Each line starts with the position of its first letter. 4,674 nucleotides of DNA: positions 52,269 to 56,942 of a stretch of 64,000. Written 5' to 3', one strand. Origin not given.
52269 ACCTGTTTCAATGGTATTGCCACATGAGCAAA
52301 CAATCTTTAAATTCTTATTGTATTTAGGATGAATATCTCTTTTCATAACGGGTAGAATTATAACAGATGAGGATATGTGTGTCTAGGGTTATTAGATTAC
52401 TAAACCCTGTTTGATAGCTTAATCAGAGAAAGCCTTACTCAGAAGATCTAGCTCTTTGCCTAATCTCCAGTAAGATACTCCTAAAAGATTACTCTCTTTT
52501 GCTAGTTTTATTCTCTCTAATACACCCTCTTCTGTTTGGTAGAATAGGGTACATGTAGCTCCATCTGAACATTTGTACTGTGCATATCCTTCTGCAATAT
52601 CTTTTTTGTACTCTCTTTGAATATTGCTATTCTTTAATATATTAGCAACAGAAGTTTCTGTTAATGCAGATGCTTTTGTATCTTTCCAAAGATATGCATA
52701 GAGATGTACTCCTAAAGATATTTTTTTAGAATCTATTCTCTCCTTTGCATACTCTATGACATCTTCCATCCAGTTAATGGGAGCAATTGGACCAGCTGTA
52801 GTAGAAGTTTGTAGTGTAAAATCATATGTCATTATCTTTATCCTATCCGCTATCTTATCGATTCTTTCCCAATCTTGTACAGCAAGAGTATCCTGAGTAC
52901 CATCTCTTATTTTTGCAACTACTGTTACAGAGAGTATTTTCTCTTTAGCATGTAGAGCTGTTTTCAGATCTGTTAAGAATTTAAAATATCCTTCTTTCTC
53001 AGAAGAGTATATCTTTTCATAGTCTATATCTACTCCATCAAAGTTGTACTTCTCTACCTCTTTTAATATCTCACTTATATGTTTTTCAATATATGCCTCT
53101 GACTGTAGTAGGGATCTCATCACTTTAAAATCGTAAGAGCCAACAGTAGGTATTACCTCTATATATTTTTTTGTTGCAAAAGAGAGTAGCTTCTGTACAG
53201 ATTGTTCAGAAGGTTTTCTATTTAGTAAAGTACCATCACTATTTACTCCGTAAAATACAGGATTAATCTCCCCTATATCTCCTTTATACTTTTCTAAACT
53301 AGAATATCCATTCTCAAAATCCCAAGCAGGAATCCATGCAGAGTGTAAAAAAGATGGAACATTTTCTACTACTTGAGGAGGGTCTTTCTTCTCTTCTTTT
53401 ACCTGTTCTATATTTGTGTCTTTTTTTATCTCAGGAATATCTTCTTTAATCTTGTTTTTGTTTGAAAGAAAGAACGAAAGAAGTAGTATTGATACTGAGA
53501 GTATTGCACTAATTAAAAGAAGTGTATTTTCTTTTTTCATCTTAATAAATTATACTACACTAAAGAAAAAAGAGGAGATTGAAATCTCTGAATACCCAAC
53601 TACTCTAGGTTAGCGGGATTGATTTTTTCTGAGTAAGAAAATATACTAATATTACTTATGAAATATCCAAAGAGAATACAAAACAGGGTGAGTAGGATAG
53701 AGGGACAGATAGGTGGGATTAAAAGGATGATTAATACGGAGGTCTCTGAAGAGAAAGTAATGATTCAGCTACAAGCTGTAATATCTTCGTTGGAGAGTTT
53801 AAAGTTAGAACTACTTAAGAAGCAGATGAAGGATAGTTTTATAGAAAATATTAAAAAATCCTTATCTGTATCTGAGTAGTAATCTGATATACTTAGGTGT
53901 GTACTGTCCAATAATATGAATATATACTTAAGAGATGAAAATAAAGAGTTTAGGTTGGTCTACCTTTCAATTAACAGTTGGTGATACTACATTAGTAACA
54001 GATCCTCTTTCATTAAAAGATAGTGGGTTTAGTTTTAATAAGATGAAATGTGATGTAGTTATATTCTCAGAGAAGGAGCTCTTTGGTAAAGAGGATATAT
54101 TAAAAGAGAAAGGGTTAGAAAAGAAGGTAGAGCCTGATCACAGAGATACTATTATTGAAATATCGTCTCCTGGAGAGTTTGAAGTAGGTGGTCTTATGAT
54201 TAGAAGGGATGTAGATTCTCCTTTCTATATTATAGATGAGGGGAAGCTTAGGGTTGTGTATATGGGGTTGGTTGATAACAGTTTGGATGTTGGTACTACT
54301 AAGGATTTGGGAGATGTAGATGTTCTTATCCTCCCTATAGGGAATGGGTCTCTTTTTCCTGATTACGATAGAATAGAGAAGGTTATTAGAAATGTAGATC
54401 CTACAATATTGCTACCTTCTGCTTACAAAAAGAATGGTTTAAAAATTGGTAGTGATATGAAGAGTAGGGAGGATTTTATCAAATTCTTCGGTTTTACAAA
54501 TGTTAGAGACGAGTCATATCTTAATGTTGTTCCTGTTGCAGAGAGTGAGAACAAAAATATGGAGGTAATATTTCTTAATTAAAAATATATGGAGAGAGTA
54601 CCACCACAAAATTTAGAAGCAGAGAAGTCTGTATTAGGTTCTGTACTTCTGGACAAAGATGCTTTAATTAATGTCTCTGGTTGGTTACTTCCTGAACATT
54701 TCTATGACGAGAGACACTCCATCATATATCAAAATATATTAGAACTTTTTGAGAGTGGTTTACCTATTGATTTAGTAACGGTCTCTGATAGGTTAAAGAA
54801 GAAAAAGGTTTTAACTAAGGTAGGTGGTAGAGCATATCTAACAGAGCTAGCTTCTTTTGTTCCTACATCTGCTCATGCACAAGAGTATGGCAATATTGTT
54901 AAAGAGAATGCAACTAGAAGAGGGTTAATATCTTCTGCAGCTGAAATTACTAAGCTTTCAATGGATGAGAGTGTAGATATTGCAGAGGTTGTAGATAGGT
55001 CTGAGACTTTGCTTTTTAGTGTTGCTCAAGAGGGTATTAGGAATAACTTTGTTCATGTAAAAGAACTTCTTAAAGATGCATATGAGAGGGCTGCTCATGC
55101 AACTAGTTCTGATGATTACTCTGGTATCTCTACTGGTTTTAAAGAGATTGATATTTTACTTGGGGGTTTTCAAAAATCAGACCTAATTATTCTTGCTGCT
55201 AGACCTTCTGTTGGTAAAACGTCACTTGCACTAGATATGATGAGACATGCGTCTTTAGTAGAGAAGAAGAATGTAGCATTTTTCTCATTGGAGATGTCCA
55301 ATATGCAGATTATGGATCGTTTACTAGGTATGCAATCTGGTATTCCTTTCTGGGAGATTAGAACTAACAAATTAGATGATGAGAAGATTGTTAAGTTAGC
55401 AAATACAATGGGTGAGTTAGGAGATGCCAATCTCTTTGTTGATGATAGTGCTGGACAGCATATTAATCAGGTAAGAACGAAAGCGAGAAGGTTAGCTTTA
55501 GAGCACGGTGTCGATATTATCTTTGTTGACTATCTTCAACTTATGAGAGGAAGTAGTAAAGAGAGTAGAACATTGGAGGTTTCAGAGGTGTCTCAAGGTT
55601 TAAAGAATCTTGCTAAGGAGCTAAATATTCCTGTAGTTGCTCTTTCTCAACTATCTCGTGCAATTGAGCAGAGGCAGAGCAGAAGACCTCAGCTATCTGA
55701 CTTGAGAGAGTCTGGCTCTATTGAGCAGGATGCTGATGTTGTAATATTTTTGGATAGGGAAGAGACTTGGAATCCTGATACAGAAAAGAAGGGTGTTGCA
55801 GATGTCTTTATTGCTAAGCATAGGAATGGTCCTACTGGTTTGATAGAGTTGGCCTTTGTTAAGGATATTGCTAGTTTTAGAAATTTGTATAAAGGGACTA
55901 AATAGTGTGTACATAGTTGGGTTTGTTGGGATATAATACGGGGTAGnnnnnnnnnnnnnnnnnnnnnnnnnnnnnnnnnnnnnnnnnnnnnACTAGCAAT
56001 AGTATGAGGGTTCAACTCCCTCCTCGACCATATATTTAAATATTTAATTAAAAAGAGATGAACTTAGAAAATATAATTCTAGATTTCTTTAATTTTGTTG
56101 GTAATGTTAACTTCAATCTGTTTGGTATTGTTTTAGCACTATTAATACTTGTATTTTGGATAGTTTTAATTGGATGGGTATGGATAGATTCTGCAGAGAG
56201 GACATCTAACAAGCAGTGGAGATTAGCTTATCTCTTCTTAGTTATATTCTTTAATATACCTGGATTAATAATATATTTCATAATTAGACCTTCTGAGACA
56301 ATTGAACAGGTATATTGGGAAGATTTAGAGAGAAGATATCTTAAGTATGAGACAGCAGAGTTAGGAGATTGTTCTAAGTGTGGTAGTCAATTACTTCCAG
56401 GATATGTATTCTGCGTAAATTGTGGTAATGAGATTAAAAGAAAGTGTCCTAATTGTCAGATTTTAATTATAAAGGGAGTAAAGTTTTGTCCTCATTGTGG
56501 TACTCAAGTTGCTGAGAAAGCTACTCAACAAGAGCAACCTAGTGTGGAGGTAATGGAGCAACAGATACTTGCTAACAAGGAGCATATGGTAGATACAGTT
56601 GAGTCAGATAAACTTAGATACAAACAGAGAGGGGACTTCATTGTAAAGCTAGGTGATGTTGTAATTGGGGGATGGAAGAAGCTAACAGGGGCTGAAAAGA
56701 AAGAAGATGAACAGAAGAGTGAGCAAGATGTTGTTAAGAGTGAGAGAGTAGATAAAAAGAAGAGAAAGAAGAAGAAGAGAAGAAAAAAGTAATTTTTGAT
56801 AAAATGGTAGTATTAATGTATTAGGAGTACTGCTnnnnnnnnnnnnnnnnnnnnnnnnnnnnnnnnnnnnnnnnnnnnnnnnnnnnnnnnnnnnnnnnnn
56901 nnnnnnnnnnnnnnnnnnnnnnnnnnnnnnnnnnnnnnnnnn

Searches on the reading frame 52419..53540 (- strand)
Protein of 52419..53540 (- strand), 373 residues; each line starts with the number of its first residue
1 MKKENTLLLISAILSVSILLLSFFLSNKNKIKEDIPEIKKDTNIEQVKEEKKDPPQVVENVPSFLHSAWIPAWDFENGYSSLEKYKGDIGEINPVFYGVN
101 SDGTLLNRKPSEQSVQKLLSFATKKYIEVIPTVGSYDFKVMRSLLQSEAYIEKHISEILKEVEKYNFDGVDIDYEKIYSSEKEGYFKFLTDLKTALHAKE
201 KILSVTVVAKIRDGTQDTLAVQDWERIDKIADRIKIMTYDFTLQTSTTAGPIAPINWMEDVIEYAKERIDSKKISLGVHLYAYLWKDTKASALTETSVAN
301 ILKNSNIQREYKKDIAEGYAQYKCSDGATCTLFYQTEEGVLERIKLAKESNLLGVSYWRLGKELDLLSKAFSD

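Call 73: search_protein_families(library=pfam, proteins=[window:52419-53540:-], max_evalue=0.00001)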
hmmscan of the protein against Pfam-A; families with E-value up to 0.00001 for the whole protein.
window:52419-53540:- (373 aa): 1 family
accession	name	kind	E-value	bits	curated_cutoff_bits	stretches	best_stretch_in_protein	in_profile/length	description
PF00704.34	Glyco_hydro_18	-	2.4e-32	113.3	29.6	1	92-361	26-315/317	Glycosyl hydrolases family 18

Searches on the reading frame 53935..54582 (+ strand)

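Call 73: search_protein_families(library=pfam, proteins=[window:53935-54582:+], max_evalue=0.00001)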
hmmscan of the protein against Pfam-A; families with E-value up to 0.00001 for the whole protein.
window:53935-54582:+ (215 aa): 1 family
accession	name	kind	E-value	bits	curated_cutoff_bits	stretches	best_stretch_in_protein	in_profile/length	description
PF13483.12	Lactamase_B_3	-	1.9e-14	54.4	24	1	2-161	1-158/160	Beta-lactamase superfamily domain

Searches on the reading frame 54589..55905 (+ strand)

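Call 73: search_protein_families(library=pfam, proteins=[window:54589-55905:+], max_evalue=0.00001)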
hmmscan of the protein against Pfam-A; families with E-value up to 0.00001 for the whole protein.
window:54589-55905:+ (438 aa): 3 families
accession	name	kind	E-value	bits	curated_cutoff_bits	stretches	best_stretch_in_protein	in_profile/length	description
PF03796.21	DnaB_C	-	1.3e-98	329.9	27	1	179-432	1-255/255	DnaB-like helicase C terminal domain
PF00772.26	DnaB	-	4.9e-35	120.1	23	1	5-106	2-103/103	DnaB-like helicase N terminal domain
PF13481.12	AAA_25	-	4.4e-15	56.2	27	1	177-355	12-190/195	AAA domain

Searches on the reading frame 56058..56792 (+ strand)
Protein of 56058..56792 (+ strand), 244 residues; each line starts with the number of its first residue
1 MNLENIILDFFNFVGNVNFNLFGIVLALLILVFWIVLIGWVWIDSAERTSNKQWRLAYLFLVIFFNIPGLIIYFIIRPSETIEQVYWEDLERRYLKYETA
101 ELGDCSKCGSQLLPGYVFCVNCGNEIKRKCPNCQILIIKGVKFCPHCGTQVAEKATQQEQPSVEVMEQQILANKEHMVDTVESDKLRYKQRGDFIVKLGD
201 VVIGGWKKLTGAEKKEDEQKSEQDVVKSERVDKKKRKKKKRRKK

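Call 73: search_protein_families(library=pfam, proteins=[window:56058-56792:+], max_evalue=0.00001)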
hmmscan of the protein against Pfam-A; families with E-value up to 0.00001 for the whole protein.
window:56058-56792:+ (244 aa): 4 families
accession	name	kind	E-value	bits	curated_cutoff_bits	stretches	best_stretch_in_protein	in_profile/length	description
PF13240.11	Zn_Ribbon_1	-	3.6e-12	46.1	25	1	105-125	2-22/23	zinc-ribbon domain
PF12773.13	DZR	-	6.4e-10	39.5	27.3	1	105-148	1-45/45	Double zinc ribbon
PF13248.11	Zn_ribbon_3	-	1.5e-07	31.1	27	0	127-149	2-24/26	zinc-ribbon domain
PF17032.10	Zn_ribbon_15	-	1.3e-06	29.6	28.9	0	127-148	52-73/73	zinc-ribbon family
